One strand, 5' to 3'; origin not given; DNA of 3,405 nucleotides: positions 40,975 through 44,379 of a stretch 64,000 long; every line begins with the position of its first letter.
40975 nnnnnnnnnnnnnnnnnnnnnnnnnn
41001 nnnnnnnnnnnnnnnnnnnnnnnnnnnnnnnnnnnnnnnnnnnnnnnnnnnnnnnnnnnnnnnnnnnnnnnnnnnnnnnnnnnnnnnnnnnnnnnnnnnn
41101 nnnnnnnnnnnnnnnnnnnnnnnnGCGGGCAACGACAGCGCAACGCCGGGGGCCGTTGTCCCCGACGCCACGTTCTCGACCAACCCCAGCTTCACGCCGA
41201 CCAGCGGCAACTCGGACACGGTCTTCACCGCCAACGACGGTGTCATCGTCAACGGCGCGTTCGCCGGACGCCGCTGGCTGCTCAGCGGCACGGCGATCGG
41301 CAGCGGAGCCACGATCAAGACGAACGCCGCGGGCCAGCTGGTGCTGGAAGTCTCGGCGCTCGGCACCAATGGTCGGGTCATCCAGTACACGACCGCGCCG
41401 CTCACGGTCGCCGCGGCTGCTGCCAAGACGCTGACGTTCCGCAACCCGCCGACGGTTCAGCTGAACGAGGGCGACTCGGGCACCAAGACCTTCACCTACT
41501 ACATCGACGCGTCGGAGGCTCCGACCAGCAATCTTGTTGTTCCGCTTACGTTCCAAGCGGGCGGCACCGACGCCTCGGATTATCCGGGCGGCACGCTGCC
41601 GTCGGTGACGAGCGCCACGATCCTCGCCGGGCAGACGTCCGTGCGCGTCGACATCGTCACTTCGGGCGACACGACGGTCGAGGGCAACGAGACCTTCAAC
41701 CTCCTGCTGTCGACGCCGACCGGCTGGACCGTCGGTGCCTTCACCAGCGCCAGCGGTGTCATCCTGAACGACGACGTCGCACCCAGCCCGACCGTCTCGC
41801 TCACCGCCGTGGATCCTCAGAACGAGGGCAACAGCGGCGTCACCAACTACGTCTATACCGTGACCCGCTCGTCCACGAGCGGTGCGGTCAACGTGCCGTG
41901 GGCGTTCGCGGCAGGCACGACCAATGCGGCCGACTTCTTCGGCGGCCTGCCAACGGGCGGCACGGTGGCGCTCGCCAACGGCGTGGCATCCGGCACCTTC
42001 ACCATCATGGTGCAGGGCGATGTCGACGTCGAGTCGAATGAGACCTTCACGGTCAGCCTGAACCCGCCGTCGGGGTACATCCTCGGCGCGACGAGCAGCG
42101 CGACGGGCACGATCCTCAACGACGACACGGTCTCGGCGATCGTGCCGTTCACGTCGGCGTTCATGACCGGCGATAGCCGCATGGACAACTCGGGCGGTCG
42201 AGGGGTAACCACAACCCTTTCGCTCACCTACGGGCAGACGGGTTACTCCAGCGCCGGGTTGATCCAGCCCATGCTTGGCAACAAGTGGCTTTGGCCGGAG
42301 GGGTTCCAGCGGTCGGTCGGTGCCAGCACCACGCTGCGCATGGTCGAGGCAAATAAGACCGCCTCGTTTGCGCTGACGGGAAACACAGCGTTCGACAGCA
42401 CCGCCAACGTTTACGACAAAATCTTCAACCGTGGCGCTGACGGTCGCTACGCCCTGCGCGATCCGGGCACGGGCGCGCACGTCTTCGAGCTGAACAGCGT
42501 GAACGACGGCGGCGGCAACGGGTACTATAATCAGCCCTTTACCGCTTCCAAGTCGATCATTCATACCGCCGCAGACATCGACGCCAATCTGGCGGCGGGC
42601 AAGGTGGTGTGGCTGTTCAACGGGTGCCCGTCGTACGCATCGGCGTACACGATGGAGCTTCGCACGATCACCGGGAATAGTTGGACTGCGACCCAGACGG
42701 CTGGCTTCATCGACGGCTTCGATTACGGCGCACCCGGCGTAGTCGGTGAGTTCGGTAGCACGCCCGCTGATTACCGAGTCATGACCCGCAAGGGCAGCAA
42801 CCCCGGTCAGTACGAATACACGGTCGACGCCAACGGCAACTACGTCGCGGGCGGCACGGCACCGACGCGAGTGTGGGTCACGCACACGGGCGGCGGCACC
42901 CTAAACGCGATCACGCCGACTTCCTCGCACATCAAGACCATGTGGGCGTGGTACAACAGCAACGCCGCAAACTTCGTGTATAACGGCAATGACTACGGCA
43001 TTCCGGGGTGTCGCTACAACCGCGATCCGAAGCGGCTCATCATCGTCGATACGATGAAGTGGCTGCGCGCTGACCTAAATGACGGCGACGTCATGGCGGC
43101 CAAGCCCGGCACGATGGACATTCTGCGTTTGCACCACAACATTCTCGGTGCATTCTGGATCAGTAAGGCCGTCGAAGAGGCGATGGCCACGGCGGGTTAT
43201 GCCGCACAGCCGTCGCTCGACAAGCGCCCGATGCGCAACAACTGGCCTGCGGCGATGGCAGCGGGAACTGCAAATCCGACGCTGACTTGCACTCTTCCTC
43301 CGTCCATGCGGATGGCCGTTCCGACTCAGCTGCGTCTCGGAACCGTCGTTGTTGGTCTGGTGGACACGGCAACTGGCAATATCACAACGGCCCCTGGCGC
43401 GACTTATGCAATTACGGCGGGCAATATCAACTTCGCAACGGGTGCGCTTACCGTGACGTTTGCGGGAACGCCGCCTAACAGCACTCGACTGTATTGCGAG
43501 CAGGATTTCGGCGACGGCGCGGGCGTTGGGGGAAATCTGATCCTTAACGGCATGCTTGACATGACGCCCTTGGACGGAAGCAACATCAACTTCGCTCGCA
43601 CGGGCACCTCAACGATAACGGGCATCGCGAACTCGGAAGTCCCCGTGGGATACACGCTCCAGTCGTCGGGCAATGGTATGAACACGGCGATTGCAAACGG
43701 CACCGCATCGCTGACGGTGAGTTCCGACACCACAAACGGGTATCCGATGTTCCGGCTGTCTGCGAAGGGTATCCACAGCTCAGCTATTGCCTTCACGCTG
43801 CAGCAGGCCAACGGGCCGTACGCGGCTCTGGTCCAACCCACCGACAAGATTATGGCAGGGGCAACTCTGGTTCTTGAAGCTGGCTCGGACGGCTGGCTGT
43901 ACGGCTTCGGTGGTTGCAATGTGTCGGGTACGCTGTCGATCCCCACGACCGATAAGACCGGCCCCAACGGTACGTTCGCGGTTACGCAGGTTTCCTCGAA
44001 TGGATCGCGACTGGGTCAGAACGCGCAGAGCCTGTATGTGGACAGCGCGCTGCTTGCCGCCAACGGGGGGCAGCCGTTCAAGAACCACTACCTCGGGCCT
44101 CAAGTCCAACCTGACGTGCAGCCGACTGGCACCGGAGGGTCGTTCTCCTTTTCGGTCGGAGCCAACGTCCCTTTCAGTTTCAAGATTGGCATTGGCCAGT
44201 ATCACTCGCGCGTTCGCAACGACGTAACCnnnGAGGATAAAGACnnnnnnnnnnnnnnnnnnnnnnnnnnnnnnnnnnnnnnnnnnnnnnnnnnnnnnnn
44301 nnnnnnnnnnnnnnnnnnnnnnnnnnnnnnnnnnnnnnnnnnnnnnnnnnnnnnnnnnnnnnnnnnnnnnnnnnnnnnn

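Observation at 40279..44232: Giant 1317-aa virion protein whose first ~290 residues duplicate the major tail protein encoded 15 kb away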

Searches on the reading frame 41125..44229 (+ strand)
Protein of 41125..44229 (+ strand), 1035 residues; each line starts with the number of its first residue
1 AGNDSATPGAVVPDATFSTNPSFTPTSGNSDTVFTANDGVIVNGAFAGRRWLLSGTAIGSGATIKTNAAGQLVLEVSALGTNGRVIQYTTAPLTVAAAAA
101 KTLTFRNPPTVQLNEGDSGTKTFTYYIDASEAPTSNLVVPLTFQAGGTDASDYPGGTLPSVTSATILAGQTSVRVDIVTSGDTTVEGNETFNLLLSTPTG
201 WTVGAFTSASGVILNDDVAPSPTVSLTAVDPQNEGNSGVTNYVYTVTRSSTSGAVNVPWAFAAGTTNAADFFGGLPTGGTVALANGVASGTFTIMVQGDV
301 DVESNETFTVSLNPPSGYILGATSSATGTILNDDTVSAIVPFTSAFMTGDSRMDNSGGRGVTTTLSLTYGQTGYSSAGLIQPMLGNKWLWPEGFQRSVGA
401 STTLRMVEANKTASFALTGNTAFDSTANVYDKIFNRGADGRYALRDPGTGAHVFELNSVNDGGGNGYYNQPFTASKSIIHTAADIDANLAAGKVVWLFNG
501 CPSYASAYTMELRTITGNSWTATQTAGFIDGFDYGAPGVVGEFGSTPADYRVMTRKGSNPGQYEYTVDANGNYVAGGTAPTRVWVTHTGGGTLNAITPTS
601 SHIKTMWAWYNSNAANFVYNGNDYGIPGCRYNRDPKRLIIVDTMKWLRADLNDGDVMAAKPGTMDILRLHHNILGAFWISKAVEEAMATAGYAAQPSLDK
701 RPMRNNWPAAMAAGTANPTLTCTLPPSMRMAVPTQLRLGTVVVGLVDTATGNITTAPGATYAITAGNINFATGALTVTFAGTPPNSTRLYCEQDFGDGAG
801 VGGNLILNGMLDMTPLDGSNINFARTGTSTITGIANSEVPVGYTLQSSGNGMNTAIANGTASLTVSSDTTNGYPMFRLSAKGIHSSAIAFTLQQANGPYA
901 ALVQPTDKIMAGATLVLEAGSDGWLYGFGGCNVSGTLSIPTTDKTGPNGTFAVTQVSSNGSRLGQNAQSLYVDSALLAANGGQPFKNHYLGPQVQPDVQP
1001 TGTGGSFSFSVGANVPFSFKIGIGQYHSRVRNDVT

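Call 64: predict_structure(alignment_id=A3)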
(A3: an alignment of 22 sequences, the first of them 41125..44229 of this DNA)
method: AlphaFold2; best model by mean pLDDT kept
length: 1035 residues; sequences in the alignment: 22
mean_pLDDT: 78.1   pTM: 0.70
mean pLDDT of the five models: 78.1, 76.9, 76.6, 74.0, 73.8
residues with pLDDT >= 90: 445; 70-90: 302; 50-70: 144; < 50: 144
segments of 3 or more residues with pLDDT < 50: 1-64, 79-83, 90-101, 146-151, 182-184, 197-222, 230-236, 333-337, 592-597, 966-968
pLDDT, mean of each block of 10 residues (from residue 1): 29 34 38 33 34 39 50 53 48 37 54 68 71 69 54 52 69 71 52 50 29 29 55 52 79 83 70 77 85 72 68 72 70 55 89 80 91 82 92 87 92 89 90 84 82 91 78 92 95 93 86 91 89 94 80 95 95 94 91 53 91 95 94 93 88 68 85 92 94 90 90 88 92 89 94 94 94 94 89 87 91 87 85 94 90 91 94 94 90 82 92 95 92 92 90 93 56 93 94 92 92 92 94 84
secondary structure, 60 per line:
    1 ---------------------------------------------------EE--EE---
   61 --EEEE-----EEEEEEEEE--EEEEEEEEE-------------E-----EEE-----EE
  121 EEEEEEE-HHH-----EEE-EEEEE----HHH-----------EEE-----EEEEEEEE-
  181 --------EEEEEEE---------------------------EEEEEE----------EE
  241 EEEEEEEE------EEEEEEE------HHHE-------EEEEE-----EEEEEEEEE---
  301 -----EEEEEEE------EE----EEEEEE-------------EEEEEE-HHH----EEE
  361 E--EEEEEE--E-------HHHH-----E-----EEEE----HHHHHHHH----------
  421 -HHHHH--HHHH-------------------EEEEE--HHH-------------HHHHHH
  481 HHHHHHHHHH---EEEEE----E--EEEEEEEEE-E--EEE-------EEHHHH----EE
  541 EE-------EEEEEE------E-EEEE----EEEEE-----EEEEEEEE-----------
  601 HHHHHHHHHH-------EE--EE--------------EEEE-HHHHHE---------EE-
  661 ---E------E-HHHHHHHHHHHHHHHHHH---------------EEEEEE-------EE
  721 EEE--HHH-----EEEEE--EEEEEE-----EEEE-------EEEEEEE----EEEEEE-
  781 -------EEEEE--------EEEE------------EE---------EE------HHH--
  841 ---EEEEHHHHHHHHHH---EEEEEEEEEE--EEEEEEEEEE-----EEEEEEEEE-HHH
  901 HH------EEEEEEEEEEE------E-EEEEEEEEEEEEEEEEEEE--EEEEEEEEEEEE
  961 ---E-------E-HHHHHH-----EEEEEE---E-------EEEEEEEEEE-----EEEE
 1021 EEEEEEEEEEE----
elements in order (helices of 4 or more, strands of 3 or more residues): E63-66 E72-80 E83-91 E111-113 E119-127 E137-139 E141-145 E164-166 E172-179 E189-195 E223-228 E239-248 E255-261 E279-283 E289-297 E306-312 E325-330 E344-349 E358-361 E364-369 H380-383 E395-398 H403-410 H422-426 H429-432 E452-456 H475-490 E494-498 E506-514 E519-521 H531-534 E539-542 E550-555 E564-567 E572-576 E582-589 H601-610 E638-641 H643-647 H673-690 E706-711 E719-723 E734-738 E741-746 E752-755 E763-769 E774-779 E788-792 E801-804 E844-847 H848-857 E861-870 E873-882 E888-896 H898-902 E909-919 E928-946 E949-960 H974-979 E985-990 E1002-1011 E1017-1031
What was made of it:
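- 41125..41454 (+): Residues 283-392: disordered linker (283-346, pLDDT <50) and a low-confidence small beta region. Call 64.
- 42136..43224 (+): Residues 620-982: SGNH/GDSL-type esterase domain with an inserted beta domain; candidate catalytic residues Ser633, Asn742/Asp743, His952. AF2 pLDDT ~90 (call 64).
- On SGNH/GDSL hydrolases: The model has pLDDT ~90 in this region (call 64).
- Checked: The stretch before them (283-392) is a disordered linker plus a low-confidence small beta region (call 64).
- AF2 pLDDT is ~90 for residues 626-1317 (call 64).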

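Call 69: fold_search(model_id=the predicted structure, library=pdb)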
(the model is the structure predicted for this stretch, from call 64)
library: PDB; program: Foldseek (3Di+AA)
matches with E <= 10: 1243; with E <= 0.001: 36
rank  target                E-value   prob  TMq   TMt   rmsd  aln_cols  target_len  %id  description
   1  8sgj_A                2.6e-06  1.00  0.08  0.11  21.3       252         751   21  Cryo-EM structure of human NCX1 in apo inactivated state (released 2023-10-11)
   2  2c26                  7.8e-06  1.00  0.11  0.39  16.0       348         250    9  Structural basis for the promiscuous specificity of the carbohydrate- binding modules from the beta-sandwich super famil (released 2005-10-18)
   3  8sgt_A                9.6e-06  1.00  0.08  0.12  17.4       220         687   23  Cryo-EM structure of human NCX1 in Ca2+ bound, activated state (group II in the presence of 0.5 mM Ca2+) (released 2023-10-11)
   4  9iv8                  1.8e-05  1.00  0.08  0.11  17.4       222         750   23  Cryo-EM structure of human NCX1 in PIP2 diC8 bound state (released 2025-03-19)
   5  3us9                  2.0e-05  1.00  0.09  0.32  17.2       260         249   20  Crystal Structure of the NCX1 Intracellular Tandem Calcium Binding Domains(CBD12) (released 2012-07-11)
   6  8jp0                  2.2e-05  1.00  0.09  0.13  21.0       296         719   18  structure of human sodium-calciumexchanger NCX1 (released 2024-01-03)
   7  7btk_C                3.4e-05  0.30  0.10  0.11  25.4      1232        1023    8  E.coli beta-galactosidase (E537Q) in complex with fluorescent probe KSA01 (released 2021-03-03)
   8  4lnv_B                8.9e-05  0.41  0.11  0.11  30.5      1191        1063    8  Crystal Structure of TEP1s (released 2013-07-24)
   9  2dpk                  1.4e-04  1.00  0.09  0.67   4.4       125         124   25  The Crystal Structure of the Primary Ca2+ Sensor of the Na+/Ca2+ Exchanger (released 2006-06-13)
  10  3rb7_E                1.9e-04  1.00  0.09  0.26  15.1       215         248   18  Crystal structure of CBD12 from CALX1.2 (released 2011-11-02)
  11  8wa2_F                1.9e-04  0.99  0.08  0.06  27.2       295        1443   15  cryo-EM structure of native mastigonemes isolated from Chlamydomonas reinhardtii at 3.0 angstrom resolution (released 2024-04-10)
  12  8iq9_A                2.0e-04  1.00  0.10  0.18   6.5       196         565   10  Crystal structure of trimeric K2-2 TSP in complex with tetrasaccharide and octasaccharide (released 2024-02-21)
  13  2qvm                  2.2e-04  1.00  0.09  0.72   3.8       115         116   22  The second Ca2+-binding domain of the Na+-Ca2+ exchanger is essential for regulation: crystal structures and mutational  (released 2007-11-13)
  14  2qvk                  2.2e-04  1.00  0.09  0.68   3.8       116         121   22  The second Ca2+-binding domain of the Na+-Ca2+ exchanger is essential for regulation: crystal structures and mutational  (released 2007-11-13)
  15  8iqe_B                2.4e-04  1.00  0.11  0.19   5.7       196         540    9  Crystal structure of tetrameric K2-2 TSP (released 2024-02-21)
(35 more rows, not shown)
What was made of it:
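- Tried and rejected: Mostly returned Calx-beta and CBM hits (call 69).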

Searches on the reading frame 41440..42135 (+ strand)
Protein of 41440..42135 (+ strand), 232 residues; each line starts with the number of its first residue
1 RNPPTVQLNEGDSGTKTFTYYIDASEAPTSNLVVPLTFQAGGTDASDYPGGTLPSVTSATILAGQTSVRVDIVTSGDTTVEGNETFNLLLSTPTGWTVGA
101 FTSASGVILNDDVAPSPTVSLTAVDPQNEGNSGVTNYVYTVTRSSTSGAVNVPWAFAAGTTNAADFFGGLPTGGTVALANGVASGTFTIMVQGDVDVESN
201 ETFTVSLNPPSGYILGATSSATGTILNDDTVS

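Call 43: search_protein_families(library=pfam, proteins=[window:41440-42135:+], max_evalue=1)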
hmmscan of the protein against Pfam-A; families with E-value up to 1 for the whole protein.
window:41440-42135:+ (232 aa): 3 families
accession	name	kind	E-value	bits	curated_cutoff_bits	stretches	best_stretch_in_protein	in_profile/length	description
PF03160.20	Calx-beta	-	3.7e-08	33.8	27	2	132-229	21-119/119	Calx-beta domain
PF24547.1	DUF7601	-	0.24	12.4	27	0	5-84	8-83/116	Domain of unknown function (DUF7601)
PF20579.4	LapA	-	0.75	10.7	27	0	168-207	35-74/99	LapA domain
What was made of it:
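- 41455..42135 (+): Residues 393-619: two Calx-beta (Ig-like) domains. PF03160 33.8 bits (cut-off 27), two stretches (call 43).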

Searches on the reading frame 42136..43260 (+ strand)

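Call 43: search_protein_families(library=pfam, proteins=[window:42136-43260:+], max_evalue=1)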
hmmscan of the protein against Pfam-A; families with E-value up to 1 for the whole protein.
window:42136-43260:+ (375 aa): 1 family
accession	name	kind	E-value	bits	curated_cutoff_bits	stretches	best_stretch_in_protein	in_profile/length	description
PF17210.9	SdrD_B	-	0.18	12.4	29.7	1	183-258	8-82/112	SdrD B-like domain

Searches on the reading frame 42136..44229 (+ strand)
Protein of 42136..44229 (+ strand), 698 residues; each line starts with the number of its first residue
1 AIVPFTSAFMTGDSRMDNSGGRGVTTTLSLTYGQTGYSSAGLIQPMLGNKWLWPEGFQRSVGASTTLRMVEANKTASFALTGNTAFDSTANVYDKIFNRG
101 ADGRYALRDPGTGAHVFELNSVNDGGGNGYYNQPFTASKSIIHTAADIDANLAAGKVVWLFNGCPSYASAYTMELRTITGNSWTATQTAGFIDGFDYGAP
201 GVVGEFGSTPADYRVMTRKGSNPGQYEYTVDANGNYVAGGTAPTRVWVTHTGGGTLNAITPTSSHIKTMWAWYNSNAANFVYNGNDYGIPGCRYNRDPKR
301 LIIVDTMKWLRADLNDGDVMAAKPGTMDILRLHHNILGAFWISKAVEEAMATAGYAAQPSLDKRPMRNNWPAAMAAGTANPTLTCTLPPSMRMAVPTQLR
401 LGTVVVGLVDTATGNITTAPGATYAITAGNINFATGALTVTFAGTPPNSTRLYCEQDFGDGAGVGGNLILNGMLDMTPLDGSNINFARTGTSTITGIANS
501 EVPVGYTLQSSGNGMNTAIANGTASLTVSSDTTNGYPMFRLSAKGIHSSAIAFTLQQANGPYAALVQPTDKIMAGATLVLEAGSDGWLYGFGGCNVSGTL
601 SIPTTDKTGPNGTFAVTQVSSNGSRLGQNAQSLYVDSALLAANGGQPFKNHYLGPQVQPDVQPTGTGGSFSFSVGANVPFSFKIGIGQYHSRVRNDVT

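Call 30: find_homologous_proteins(query=window:42136-44229:+, max_evalue=0.001)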
Query window:42136-44229:+ (698 aa): 2 proteins with E <= 0.001 among 8000 candidates.
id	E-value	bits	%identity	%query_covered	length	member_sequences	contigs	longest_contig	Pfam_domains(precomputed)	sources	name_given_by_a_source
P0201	6.0e-87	311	36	100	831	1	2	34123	-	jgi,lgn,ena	jgi:hypothetical protein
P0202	7.1e-20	89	29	90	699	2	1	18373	-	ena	-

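Call 33: find_encoding_contigs(protein=P0201, flank=10000, max_places=4)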
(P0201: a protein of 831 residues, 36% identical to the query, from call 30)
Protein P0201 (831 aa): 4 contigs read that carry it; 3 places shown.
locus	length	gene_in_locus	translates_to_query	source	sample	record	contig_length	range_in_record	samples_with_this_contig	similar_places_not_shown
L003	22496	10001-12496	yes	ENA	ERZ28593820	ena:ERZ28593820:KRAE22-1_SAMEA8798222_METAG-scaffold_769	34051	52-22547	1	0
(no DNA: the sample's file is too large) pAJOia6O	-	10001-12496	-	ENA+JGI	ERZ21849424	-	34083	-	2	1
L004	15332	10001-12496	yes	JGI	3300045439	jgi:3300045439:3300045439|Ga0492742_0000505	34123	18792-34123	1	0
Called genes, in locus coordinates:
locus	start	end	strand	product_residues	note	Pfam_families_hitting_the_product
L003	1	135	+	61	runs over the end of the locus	?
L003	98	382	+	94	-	-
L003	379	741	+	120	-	-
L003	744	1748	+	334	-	PF04233:Phage_Mu_F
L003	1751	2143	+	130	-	-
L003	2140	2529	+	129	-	PF13554:Phage_tail_terminator_5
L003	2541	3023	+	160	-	-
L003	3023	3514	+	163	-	-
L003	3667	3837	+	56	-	-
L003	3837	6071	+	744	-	-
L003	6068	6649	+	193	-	-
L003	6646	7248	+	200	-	-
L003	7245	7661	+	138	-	PF22262:DUF6950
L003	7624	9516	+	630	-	-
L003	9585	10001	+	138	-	-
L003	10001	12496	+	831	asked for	-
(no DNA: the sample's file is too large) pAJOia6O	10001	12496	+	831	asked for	-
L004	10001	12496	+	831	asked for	-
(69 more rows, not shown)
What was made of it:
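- Homologues of the C-terminal module sit in tail-fibre positions (call 33).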

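Call 43: search_protein_families(library=pfam, proteins=[P0201, P0202], max_evalue=1)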
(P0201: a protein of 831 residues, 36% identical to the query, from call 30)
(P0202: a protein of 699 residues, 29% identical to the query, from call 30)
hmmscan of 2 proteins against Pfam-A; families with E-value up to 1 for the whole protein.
P0201 (831 aa): 0 families

P0202 (699 aa): 1 family
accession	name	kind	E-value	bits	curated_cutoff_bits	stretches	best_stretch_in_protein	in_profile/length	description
PF13472.12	Lipase_GDSL_2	-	0.087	13.8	32.9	0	89-191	7-111/178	GDSL-like Lipase/Acylhydrolase family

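Call 44: search_solved_structures(query=window:42136-44229:+, max_evalue=10)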
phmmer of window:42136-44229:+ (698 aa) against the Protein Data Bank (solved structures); distinct sequences matched with E-value up to 10: 1.
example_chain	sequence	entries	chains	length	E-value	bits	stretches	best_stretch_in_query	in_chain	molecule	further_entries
2k1s_A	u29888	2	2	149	0.51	11.9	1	464-548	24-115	Inner membrane lipoprotein yiaD | Probable lipoprotein YiaD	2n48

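Call 46: search_protein_representatives(protein=window:42136-44229:+)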
Query: 698 residues. Proteins with E-value up to 0.001 (for the whole library): 29; up to 1e-10: 22; up to 1e-30: 8. The best 29 are listed.
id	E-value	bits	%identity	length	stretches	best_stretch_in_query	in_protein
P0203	7.4e-176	603.0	52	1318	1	4-697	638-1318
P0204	1.0e-114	401.0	42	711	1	8-695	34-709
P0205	5.3e-107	375.5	42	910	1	5-697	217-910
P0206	2.9e-87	310.2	40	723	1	10-697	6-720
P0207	2.5e-85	303.8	38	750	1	10-697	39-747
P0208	7.5e-73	262.6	38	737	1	5-697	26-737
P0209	1.3e-69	251.9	36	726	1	3-697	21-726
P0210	1.2e-33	133.0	32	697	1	8-641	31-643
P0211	8.3e-30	120.3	32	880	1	7-644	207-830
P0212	5.3e-28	114.4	32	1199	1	10-657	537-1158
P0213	1.1e-27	113.3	41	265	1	39-238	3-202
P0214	5.5e-26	107.7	31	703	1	11-628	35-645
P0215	3.9e-23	98.3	30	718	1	3-644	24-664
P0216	5.3e-22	94.5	31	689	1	10-628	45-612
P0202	2.3e-20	89.1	32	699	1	9-633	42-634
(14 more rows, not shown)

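Call 77: search_protein_families(library=phrogs, proteins=[P0201, P0203, P0204, P0205, P0212, P0211, window:42136-44229:+], max_evalue=0.01)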
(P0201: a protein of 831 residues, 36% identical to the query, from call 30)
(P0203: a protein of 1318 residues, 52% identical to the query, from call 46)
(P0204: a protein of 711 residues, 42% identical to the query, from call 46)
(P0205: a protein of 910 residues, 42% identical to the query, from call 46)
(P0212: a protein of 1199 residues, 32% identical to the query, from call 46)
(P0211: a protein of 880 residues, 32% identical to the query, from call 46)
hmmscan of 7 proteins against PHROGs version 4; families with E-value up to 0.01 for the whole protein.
P0201 (831 aa): 2 families
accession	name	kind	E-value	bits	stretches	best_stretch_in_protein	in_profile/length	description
phrog_4069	-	head and packaging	0.00057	20.9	1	37-93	32-88/116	Hoc-like head decoration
phrog_3995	-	tail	0.0075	16.6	1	36-118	208-286/294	tail protein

P0203 (1318 aa): 7 families
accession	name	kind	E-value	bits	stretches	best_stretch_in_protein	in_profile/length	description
phrog_26223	-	unknown function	4.3e-42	145.5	4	334-423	437-528/775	-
phrog_36166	-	unknown function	5e-30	104.9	3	407-553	479-631/1207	-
phrog_12736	-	head and packaging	4.1e-27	95.8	4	247-335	51-141/762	virion structural protein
phrog_4069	-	head and packaging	3.1e-12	47.6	3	353-418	46-110/116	Hoc-like head decoration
phrog_3995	-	tail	7e-08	33.1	1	159-333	128-289/294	tail protein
phrog_1407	-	tail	3.3e-06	27.8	2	231-328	152-250/258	major tail protein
phrog_2973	-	head and packaging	0.00011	22.7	1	150-344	100-294/310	Hoc-like head decoration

P0204 (711 aa): 1 family
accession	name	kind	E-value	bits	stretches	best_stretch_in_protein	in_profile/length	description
phrog_8234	-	unknown function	0.0048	17.2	1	241-280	134-175/255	-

P0205 (910 aa): 0 families

P0212 (1199 aa): 9 families
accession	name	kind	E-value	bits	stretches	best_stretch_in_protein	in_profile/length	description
phrog_26223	-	unknown function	6.7e-53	181.2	4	428-537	435-545/775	-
phrog_12736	-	head and packaging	3.8e-26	92.6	2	342-429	51-139/762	virion structural protein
phrog_36166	-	unknown function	7.2e-18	64.6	2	335-431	498-594/1207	-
phrog_3995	-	tail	1.6e-14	54.9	3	265-428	136-286/294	tail protein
phrog_4069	-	head and packaging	2.7e-12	47.8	2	448-510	45-106/116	Hoc-like head decoration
phrog_2973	-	head and packaging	2e-08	35.1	2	116-352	65-296/310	Hoc-like head decoration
phrog_1407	-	tail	5.3e-08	33.7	2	337-431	164-258/258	major tail protein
phrog_8234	-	unknown function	7.4e-07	29.7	1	699-780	103-182/255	-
phrog_8700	-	unknown function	7.7e-07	28.8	1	308-428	7-120/453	-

P0211 (880 aa): 1 family
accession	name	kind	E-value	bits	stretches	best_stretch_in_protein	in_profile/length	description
phrog_12736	-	head and packaging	0.00014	21.2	1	12-106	41-135/762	virion structural protein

window:42136-44229:+ (698 aa): 0 families
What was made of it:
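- Tried and rejected: Pfam, PHROG and PDB-sequence searches of the C-terminal 698 aa. No significant hit (calls 43, 44, 77).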
